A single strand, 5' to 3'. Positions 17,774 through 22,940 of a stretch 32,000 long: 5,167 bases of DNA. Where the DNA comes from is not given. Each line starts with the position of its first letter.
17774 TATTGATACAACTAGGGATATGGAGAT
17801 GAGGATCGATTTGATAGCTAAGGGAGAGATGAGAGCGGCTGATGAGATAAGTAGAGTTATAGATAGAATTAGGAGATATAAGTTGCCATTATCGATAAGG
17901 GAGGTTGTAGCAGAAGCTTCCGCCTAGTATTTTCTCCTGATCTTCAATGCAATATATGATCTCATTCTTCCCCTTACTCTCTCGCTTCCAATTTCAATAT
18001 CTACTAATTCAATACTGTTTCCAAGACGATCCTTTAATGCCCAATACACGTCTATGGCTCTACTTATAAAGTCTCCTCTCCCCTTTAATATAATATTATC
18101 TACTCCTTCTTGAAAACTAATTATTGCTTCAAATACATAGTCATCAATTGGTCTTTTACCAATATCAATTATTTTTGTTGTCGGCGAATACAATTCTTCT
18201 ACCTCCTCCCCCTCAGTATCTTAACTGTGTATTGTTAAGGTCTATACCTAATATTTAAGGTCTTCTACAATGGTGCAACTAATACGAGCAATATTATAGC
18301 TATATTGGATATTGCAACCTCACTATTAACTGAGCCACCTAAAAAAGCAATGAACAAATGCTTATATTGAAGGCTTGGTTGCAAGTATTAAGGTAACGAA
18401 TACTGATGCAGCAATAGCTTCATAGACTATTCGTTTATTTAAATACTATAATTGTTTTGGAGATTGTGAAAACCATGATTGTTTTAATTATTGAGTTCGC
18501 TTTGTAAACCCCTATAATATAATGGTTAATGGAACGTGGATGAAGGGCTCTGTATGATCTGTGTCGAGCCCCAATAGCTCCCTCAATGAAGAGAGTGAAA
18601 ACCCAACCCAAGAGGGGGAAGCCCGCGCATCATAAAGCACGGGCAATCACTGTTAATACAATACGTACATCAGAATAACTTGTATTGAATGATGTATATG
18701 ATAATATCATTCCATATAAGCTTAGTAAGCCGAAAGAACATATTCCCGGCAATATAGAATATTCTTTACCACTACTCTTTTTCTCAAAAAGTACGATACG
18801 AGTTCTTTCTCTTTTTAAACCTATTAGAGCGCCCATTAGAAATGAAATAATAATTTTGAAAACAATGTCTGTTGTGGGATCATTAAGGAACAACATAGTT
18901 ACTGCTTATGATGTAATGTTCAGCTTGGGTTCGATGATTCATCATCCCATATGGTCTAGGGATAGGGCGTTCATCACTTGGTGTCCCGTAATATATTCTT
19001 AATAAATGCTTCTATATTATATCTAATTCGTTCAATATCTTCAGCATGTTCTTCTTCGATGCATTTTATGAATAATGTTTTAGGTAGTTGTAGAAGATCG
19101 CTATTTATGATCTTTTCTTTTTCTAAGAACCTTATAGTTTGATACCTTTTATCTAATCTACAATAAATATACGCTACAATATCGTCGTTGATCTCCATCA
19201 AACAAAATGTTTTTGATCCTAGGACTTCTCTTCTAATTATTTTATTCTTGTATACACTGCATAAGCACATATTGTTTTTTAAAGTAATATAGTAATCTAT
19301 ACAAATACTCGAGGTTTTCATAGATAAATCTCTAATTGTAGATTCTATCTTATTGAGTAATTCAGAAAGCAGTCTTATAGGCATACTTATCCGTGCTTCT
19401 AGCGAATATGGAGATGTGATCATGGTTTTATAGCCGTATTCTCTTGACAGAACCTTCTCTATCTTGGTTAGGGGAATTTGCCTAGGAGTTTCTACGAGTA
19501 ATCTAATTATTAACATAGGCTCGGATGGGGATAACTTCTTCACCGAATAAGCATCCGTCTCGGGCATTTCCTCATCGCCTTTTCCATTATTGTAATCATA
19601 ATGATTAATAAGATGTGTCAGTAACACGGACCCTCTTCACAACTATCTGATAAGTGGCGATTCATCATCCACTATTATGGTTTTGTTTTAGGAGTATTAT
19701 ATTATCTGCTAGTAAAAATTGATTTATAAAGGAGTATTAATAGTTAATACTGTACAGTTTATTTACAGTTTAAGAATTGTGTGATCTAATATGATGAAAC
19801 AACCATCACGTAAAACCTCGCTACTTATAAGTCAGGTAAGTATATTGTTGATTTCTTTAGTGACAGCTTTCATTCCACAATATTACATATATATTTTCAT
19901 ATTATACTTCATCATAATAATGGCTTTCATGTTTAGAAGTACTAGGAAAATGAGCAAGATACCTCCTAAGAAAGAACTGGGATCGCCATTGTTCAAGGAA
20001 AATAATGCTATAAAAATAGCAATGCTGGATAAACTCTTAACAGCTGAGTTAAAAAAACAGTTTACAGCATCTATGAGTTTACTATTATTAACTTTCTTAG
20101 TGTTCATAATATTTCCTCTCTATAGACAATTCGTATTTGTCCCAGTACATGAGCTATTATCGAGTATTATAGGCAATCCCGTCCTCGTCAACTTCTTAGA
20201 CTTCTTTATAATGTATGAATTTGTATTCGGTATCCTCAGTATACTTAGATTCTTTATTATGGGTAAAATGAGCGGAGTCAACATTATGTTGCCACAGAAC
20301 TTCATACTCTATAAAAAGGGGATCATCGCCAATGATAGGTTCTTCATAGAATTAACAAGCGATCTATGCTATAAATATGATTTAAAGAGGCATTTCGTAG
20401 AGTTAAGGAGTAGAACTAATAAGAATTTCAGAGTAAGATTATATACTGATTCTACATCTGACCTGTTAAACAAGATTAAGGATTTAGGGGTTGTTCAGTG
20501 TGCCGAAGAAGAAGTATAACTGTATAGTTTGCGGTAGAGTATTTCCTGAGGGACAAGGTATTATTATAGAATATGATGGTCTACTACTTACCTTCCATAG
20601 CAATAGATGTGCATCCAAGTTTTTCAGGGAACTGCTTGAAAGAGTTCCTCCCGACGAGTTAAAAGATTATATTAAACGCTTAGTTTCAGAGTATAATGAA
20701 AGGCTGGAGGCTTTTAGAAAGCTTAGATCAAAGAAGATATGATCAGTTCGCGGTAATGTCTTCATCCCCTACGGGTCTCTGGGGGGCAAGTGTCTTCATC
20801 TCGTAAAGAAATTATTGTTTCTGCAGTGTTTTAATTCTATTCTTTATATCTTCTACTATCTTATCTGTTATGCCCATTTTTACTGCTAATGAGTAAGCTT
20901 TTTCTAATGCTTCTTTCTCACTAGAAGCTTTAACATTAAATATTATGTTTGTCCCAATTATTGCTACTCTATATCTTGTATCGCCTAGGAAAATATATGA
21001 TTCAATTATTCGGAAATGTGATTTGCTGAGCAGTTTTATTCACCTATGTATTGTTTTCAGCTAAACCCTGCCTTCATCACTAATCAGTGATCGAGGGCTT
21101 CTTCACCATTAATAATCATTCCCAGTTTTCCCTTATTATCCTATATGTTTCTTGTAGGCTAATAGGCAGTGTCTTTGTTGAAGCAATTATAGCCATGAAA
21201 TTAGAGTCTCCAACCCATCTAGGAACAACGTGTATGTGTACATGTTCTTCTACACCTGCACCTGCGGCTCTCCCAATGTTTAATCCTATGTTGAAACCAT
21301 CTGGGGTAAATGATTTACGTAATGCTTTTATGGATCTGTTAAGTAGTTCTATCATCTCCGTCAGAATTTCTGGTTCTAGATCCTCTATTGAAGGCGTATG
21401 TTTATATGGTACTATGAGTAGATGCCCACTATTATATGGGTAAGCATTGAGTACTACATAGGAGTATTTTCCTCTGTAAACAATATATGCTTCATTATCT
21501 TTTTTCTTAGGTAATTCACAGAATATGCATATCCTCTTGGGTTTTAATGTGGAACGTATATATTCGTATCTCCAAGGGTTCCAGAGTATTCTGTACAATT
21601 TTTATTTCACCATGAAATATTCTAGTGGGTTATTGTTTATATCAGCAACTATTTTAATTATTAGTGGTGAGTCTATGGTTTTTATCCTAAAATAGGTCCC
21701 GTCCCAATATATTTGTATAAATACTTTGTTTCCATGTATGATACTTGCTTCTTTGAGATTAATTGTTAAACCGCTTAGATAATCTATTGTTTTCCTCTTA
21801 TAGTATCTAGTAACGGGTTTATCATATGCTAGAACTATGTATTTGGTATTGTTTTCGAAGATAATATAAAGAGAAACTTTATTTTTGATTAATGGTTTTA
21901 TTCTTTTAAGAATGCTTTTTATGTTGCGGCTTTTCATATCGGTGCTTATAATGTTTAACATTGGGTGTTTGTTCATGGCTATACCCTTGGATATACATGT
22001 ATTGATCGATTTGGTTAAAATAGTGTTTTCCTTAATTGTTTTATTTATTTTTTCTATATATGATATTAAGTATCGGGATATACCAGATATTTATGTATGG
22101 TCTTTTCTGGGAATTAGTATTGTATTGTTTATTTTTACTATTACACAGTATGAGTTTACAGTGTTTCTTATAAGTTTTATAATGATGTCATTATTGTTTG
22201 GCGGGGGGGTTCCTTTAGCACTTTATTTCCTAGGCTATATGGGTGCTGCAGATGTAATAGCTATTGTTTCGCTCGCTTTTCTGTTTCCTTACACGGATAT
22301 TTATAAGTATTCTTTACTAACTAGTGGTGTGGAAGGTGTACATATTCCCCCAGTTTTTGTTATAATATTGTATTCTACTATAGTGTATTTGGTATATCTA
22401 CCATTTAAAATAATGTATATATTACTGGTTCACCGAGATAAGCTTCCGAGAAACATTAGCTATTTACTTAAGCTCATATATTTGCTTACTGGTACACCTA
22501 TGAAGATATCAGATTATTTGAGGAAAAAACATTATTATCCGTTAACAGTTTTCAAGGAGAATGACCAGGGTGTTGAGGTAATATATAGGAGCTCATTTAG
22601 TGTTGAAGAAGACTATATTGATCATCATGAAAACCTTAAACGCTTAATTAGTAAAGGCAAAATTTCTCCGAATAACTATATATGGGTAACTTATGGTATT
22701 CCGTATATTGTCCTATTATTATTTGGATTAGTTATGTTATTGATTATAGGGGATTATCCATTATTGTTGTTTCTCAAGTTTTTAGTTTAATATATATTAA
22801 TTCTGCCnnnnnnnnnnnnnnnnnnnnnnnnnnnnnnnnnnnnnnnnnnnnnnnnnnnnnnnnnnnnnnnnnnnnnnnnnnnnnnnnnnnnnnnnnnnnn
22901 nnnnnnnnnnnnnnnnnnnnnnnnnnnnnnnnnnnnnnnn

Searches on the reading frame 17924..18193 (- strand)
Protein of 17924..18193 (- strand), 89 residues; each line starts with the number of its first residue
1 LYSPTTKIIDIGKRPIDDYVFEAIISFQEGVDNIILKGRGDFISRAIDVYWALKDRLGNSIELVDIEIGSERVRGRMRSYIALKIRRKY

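Call 78: search_protein_families(library=pfam, proteins=[window:17924-18193:-], max_evalue=0.001)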
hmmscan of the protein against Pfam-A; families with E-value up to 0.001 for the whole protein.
window:17924-18193:- (89 aa): 1 family
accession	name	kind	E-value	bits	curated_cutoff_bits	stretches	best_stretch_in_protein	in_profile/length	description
PF01918.27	Alba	-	9.5e-12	45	25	1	8-69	2-65/66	Alba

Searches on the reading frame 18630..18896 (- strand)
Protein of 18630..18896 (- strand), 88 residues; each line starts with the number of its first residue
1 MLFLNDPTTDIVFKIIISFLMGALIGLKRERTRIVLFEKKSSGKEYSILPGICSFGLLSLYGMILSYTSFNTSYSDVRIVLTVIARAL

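Call 78: search_protein_families(library=pfam, proteins=[window:18630-18896:-], max_evalue=0.001)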
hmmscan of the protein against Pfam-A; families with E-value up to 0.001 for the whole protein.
window:18630-18896:- (88 aa): 1 family
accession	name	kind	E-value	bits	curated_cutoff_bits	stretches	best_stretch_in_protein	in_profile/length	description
PF02308.21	MgtC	-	0.00076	20.3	31.4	1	15-84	1-54/121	MgtC family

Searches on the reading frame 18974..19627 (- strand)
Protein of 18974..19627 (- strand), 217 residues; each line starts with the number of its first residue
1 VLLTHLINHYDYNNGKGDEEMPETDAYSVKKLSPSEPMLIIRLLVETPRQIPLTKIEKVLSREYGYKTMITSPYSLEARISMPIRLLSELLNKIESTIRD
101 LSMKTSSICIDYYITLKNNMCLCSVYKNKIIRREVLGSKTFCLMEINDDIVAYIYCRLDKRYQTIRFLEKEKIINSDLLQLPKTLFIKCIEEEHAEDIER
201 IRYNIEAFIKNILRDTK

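Call 15: search_protein_families(library=pfam, proteins=[window:18974-19627:-], max_evalue=0.01)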
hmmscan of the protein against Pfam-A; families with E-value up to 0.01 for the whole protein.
window:18974-19627:- (217 aa): 0 families

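Call 77: search_protein_families(library=ncbifam, proteins=[window:18974-19627:-], max_evalue=0.01)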
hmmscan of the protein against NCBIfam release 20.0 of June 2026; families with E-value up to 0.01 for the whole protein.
window:18974-19627:- (217 aa): 0 families

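Call 80: search_solved_structures(query=window:18974-19627:-, max_evalue=1)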
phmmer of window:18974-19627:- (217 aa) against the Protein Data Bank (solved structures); distinct sequences matched with E-value up to 1: 0.

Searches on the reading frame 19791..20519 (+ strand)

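Call 15: search_protein_families(library=pfam, proteins=[window:19791-20519:+], max_evalue=0.01)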
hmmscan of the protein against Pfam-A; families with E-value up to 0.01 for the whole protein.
window:19791-20519:+ (242 aa): 1 family
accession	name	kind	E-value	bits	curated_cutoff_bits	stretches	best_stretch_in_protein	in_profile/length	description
PF09973.14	DUF2208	-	2.3e-67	227.5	24.3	1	10-231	2-230/231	Predicted membrane protein (DUF2208)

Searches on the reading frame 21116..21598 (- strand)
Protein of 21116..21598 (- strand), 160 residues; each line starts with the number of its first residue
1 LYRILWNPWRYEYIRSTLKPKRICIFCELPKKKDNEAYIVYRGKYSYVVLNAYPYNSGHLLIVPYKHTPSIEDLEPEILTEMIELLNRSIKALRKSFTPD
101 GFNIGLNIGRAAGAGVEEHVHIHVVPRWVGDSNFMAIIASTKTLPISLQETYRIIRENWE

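Call 15: search_protein_families(library=pfam, proteins=[window:21116-21598:-], max_evalue=0.01)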
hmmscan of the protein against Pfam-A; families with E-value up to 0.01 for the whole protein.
window:21116-21598:- (160 aa): 4 families
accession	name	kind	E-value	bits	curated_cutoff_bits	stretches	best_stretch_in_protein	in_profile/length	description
PF01230.28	HIT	-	1.2e-18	68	21.5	1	33-127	2-95/98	HIT domain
PF11969.13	DcpS_C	-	8.5e-10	39.5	24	1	24-125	2-100/114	Scavenger mRNA decapping enzyme C-term binding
PF04677.20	CwfJ_C_1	-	1.5e-07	31.8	21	1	22-99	12-87/122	Protein similar to CwfJ C-terminus 1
PF16269.10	DUF4922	-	0.0019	18.6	23.6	1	21-85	57-116/146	Domain of unknown function (DUF4922)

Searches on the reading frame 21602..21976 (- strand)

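Call 15: search_protein_families(library=pfam, proteins=[window:21602-21976:-], max_evalue=0.01)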
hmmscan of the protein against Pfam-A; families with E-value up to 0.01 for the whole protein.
window:21602-21976:- (124 aa): 0 families

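Call 77: search_protein_families(library=ncbifam, proteins=[window:21602-21976:-], max_evalue=0.01)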
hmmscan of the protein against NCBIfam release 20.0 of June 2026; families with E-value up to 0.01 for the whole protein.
window:21602-21976:- (124 aa): 1 family
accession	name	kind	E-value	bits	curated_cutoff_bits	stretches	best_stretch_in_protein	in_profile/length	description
NF005132.0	PRK06581.1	equivalog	0.0021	17.7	221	1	15-116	22-120/264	DNA polymerase III subunit delta'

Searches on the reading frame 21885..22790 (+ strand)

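Call 15: search_protein_families(library=pfam, proteins=[window:21885-22790:+], max_evalue=0.01)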
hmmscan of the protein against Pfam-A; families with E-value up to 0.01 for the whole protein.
window:21885-22790:+ (301 aa): 2 families
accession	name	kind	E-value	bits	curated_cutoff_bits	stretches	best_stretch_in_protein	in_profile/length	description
PF06847.16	Arc_PepC_II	-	1e-26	93.8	29.9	1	196-291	2-93/93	Archaeal Peptidase A24 C-terminus Type II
PF01478.23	Peptidase_A24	-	1.7e-06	28.8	26.5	1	48-171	2-102/104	Type IV leader peptidase family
